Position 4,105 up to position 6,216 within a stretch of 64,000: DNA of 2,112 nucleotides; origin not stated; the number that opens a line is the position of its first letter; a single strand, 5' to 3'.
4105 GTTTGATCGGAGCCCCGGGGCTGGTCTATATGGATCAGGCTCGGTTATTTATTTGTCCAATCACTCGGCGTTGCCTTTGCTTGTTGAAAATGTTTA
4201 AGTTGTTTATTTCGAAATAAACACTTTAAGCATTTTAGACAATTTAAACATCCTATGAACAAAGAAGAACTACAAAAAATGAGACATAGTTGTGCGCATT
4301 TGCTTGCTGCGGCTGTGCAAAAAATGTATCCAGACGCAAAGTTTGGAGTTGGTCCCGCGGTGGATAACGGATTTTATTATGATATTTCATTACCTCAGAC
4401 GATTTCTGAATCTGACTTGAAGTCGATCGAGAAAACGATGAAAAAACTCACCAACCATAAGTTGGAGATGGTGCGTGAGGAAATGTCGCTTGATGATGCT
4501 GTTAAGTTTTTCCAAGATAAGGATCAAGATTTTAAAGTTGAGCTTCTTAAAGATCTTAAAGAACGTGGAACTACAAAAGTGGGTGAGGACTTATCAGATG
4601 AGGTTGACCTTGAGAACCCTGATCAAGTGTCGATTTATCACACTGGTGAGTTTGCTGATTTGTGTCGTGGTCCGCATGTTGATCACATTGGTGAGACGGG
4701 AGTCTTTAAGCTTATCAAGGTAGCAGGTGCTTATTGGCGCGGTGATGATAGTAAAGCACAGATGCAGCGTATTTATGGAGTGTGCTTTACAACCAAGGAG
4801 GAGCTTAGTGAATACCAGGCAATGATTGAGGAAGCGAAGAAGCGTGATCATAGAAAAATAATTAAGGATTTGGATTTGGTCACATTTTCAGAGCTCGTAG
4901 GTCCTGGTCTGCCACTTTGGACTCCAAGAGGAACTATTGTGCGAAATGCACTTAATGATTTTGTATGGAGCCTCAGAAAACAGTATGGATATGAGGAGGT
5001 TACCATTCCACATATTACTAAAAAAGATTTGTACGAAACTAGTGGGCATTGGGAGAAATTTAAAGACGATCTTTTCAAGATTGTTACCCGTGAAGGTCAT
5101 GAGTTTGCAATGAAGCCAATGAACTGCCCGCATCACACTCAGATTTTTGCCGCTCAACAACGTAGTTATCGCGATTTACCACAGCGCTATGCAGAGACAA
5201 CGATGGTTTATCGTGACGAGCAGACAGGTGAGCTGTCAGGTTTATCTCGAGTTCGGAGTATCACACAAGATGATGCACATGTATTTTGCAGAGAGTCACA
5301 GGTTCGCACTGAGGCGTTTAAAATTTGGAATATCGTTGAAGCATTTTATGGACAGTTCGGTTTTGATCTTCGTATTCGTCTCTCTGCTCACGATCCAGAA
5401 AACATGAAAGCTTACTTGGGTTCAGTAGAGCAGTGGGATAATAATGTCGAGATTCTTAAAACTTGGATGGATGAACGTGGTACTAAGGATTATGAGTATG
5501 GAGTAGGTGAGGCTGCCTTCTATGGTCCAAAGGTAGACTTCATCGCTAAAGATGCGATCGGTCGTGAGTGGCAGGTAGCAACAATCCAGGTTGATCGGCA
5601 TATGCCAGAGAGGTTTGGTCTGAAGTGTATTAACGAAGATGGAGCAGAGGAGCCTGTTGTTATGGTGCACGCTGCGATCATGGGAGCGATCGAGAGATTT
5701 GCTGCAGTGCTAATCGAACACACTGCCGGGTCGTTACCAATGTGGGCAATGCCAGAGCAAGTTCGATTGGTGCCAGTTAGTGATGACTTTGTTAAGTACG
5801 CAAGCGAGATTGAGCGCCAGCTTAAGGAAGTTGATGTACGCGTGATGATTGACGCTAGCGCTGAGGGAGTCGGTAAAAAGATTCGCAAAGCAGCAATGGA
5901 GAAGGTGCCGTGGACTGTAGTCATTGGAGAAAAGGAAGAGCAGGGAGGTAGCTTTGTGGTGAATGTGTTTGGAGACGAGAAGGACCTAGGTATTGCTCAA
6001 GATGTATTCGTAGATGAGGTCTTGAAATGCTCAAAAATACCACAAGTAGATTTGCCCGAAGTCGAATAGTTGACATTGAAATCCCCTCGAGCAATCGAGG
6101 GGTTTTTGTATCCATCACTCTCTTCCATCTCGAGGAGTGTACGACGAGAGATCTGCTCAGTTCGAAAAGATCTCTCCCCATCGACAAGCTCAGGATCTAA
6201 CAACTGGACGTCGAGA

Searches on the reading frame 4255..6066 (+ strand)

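Call 19: search_protein_families(library=pfam, proteins=[window:4255-6066:+], max_evalue=0.01)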
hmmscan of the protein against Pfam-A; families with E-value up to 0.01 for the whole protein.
window:4255-6066:+ (604 aa): 4 families
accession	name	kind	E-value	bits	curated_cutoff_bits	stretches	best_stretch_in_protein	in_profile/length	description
PF00587.30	tRNA-synt_2b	-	1.1e-43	149.8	29.3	1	274-489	1-178/179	tRNA synthetase class II core domain (G, H, P, S and T)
PF03129.25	HGTP_anticodon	-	3.1e-15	56.5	21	1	502-590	1-92/94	Anticodon binding domain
PF07973.19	tRNA_SAD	-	5.1e-13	49.2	24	1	125-174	1-44/44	Threonyl and Alanyl tRNA synthetase second additional domain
PF03448.22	MgtE_N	-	0.01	16.8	25.9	1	49-106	33-90/102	MgtE intracellular N domain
